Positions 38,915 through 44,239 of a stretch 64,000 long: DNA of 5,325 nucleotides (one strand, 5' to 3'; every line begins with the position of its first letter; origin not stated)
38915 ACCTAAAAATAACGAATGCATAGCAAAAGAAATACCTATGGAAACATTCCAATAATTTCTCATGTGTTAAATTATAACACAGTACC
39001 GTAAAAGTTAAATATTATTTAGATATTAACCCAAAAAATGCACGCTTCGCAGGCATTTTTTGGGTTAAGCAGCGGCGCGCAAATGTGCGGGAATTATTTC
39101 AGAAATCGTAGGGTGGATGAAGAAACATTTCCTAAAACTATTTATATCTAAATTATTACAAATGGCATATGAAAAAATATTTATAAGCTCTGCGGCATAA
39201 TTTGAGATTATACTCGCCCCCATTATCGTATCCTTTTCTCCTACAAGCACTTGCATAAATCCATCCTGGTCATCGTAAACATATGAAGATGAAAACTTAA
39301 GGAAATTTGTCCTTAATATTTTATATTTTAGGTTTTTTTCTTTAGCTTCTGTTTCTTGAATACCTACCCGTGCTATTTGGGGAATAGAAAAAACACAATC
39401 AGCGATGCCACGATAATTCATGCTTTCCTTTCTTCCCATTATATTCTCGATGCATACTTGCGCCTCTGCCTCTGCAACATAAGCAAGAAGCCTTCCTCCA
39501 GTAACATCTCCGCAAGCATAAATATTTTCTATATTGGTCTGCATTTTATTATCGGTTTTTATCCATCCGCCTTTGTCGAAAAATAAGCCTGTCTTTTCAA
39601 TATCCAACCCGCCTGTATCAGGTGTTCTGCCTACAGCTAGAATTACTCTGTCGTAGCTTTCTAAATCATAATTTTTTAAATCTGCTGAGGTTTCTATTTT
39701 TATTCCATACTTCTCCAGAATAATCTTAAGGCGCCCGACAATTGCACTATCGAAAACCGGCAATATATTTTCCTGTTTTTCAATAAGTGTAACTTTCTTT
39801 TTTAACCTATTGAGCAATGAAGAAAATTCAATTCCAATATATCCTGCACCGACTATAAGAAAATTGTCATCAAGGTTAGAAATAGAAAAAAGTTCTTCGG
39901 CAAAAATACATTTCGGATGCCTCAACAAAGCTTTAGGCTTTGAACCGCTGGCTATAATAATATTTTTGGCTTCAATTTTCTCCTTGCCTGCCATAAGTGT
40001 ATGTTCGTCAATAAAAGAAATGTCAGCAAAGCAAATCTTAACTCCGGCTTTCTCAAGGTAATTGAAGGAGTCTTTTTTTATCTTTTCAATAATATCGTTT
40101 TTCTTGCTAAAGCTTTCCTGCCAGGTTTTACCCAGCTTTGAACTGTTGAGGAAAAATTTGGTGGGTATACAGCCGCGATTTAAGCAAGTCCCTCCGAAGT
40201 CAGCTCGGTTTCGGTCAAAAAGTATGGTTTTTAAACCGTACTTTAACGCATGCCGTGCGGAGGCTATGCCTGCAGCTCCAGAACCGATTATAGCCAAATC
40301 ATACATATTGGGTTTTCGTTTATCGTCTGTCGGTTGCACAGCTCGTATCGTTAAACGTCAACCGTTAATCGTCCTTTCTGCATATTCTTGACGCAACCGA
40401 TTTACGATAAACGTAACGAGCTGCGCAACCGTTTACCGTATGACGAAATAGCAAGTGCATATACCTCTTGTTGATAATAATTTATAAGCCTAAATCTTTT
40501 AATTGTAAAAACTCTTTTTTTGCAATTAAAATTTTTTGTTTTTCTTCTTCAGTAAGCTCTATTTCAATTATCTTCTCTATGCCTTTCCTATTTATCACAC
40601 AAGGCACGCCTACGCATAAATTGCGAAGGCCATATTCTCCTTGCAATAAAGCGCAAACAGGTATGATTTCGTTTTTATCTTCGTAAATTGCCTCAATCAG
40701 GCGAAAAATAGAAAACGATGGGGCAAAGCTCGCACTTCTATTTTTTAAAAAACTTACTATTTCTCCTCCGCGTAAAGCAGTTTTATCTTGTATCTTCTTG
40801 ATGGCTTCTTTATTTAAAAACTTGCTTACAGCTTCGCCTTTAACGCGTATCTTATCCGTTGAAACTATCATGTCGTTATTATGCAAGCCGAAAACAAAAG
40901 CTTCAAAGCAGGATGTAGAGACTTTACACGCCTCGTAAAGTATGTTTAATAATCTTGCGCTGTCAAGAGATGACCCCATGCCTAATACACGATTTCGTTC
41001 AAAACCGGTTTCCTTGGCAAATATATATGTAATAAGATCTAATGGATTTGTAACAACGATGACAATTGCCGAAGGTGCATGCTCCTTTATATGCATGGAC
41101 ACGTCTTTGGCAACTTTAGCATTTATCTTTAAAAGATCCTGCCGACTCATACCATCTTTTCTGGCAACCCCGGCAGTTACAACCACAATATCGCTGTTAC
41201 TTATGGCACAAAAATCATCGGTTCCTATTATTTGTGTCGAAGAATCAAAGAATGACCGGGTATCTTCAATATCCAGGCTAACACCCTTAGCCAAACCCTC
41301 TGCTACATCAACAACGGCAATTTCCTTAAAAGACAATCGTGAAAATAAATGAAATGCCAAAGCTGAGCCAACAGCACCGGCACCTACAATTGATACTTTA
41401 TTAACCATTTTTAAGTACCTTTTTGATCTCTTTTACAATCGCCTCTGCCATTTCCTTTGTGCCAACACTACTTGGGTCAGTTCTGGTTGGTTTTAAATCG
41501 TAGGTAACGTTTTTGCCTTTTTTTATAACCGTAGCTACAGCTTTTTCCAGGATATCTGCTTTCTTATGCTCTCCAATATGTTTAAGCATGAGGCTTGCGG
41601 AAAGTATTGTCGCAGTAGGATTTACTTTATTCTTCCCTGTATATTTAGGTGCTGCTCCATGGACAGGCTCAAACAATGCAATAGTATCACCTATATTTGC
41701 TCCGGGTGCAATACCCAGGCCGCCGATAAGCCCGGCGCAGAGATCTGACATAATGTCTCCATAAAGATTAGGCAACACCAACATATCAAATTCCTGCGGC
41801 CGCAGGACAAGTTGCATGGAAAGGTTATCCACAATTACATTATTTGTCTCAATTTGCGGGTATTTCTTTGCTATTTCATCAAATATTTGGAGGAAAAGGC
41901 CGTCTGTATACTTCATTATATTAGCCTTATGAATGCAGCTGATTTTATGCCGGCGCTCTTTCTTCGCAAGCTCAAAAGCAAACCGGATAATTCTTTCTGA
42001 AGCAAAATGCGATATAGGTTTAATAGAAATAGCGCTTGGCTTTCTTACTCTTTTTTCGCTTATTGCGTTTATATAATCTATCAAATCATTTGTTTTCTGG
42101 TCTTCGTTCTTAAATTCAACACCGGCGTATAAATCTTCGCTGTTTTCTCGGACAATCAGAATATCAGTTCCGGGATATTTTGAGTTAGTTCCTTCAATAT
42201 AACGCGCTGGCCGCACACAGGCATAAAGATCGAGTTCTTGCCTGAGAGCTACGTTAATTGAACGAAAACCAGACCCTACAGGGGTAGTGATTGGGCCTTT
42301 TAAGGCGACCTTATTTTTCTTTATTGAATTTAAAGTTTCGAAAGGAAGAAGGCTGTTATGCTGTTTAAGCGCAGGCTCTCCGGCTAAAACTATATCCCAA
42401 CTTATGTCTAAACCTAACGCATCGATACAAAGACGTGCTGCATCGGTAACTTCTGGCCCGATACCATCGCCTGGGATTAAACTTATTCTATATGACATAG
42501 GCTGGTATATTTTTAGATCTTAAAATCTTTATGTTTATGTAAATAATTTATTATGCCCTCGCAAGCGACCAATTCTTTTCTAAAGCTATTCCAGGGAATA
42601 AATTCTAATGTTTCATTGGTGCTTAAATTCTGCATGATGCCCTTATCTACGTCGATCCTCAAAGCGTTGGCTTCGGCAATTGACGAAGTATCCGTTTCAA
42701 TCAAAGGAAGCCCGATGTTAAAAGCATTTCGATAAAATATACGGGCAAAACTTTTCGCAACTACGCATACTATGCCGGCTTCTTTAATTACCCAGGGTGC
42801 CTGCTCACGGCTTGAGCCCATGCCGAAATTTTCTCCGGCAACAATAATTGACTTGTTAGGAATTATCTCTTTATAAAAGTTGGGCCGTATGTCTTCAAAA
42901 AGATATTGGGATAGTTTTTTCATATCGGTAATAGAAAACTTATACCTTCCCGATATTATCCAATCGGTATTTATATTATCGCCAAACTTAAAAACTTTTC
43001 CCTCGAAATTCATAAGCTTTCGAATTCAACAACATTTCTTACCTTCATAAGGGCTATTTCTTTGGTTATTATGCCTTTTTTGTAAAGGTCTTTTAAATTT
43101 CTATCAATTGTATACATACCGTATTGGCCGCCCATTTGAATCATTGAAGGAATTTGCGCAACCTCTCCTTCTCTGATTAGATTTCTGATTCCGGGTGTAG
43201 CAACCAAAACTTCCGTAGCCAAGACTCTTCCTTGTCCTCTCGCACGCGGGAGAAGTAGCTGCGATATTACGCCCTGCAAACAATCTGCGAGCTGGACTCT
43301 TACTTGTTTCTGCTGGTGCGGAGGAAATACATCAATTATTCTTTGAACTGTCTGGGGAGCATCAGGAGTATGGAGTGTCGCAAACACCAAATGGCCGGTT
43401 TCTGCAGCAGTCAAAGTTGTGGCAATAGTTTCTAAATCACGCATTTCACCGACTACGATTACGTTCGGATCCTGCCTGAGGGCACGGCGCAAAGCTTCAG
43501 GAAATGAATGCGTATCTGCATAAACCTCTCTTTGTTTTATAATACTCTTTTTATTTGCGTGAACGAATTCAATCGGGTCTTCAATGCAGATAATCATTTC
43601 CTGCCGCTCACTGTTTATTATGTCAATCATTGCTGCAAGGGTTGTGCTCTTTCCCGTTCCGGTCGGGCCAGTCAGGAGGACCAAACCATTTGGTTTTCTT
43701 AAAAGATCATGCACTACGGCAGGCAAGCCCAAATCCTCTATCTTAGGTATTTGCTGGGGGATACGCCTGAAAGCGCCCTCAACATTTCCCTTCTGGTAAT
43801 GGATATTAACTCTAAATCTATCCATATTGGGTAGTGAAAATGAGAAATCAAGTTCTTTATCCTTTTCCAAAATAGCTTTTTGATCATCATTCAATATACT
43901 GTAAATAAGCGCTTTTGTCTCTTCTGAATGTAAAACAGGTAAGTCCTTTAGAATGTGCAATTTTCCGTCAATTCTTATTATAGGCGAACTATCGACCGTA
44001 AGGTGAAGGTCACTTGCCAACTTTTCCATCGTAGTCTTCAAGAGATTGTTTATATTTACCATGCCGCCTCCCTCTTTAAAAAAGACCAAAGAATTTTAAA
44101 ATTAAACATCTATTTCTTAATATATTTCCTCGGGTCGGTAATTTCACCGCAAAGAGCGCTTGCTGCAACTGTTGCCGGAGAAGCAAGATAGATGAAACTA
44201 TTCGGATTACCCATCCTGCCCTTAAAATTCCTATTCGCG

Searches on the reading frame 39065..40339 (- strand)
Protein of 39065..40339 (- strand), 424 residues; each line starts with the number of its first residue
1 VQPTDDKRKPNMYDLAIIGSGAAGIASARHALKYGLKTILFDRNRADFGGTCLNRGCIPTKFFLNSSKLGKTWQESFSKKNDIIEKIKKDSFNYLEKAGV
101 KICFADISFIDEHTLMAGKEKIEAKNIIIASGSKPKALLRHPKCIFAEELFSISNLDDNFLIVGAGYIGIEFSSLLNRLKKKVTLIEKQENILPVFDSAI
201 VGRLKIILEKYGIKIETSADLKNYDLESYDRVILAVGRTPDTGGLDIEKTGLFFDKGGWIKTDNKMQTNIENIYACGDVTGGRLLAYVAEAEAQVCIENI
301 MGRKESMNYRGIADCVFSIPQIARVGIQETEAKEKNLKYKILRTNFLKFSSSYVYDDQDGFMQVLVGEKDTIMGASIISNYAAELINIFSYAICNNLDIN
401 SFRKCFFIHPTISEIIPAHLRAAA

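Call 43: search_protein_families(library=pfam, proteins=[window:39065-40339:-], max_evalue=0.0001)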
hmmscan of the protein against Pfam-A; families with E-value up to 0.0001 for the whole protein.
window:39065-40339:- (424 aa): 10 families
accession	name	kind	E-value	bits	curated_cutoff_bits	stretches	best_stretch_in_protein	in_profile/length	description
PF07992.20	Pyr_redox_2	-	1.1e-54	186.3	26.1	1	13-293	1-291/291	Pyridine nucleotide-disulphide oxidoreductase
PF02852.28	Pyr_redox_dim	-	1.8e-22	80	25.3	1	312-416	1-106/110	Pyridine nucleotide-disulphide oxidoreductase, dimerisation domain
PF00070.33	Pyr_redox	-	4.4e-18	66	22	1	160-225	2-67/82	Pyridine nucleotide-disulphide oxidoreductase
PF13738.12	Pyr_redox_3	-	1.2e-11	44.9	30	1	114-277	115-305/305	Pyridine nucleotide-disulphide oxidoreductase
PF13450.12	NAD_binding_8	-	1.6e-09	38.3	21.9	0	17-53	1-36/68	NAD(P)-binding Rossmann-like domain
PF01266.30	DAO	-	1.3e-08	35.2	27.9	1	14-60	1-48/353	FAD dependent oxidoreductase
PF03486.20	HI0933_like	-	1e-06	28.8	50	0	14-45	2-33/244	HI0933-like protein Rossmann domain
PF01134.28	GIDA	-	2.2e-06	27.5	22.1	0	14-60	1-43/391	Glucose inhibited division protein A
PF00890.30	FAD_binding_2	-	3.3e-06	27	20.4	0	14-44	1-31/414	FAD binding domain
PF12831.13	FAD_oxidored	-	8.6e-05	22.4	27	0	14-61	1-47/416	FAD dependent oxidoreductase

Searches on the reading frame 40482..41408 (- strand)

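Call 43: search_protein_families(library=pfam, proteins=[window:40482-41408:-], max_evalue=0.0001)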
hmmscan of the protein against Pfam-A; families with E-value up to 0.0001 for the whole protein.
window:40482-41408:- (308 aa): 2 families
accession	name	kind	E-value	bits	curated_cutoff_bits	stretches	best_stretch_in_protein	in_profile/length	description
PF00056.29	Ldh_1_N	-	2.9e-39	134.8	27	1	4-143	2-141/141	lactate/malate dehydrogenase, NAD binding domain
PF02866.23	Ldh_1_C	-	5e-18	66.1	22.6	1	147-302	2-165/174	lactate/malate dehydrogenase, alpha/beta C-terminal domain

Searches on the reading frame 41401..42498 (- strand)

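Call 43: search_protein_families(library=pfam, proteins=[window:41401-42498:-], max_evalue=0.0001)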
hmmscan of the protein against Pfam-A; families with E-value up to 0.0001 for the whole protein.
window:41401-42498:- (365 aa): 1 family
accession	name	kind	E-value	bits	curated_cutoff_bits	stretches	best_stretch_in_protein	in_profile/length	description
PF00180.25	Iso_dh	-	8.4e-103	344.7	27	1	5-354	2-348/348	Isocitrate/isopropylmalate dehydrogenase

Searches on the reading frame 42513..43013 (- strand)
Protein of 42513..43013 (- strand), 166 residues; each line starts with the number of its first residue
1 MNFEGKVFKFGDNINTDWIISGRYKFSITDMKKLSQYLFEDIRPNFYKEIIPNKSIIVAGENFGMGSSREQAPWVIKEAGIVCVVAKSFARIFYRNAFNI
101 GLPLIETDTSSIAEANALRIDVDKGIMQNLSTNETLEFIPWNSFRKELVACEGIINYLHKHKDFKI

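Call 44: search_protein_families(library=pfam, proteins=[window:42513-43013:-], max_evalue=0.0001)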
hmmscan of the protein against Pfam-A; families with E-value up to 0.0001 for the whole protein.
window:42513-43013:- (166 aa): 1 family
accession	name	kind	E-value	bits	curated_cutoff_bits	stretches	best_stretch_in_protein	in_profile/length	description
PF00694.25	Aconitase_C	-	7.6e-18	65.5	22.8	1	53-102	74-123/131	Aconitase C-terminal domain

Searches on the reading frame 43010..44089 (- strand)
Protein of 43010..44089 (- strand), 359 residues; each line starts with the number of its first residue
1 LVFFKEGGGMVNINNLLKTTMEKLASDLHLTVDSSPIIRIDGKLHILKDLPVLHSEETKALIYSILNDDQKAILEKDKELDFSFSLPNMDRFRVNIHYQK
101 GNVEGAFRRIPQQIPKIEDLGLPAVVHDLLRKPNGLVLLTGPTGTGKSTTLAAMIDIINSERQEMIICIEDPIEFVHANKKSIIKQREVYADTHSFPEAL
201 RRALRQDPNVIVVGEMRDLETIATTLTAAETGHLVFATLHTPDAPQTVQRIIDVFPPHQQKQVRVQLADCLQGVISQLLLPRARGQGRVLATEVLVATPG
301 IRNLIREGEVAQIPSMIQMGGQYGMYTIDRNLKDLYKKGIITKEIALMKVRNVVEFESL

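Call 44: search_protein_families(library=pfam, proteins=[window:43010-44089:-], max_evalue=0.0001)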
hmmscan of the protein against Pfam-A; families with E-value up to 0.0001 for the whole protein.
window:43010-44089:- (359 aa): 3 families
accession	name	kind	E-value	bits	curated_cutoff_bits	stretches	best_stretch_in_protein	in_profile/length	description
PF00437.27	T2SSE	-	5.4e-42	144.2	24.9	1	13-285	12-283/370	Type II/IV secretion system protein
PF13401.12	AAA_22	-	5.8e-05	23.8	27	0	133-219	4-96/130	AAA domain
PF13604.12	AAA_30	-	8e-05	22.9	27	0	125-163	9-47/191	AAA domain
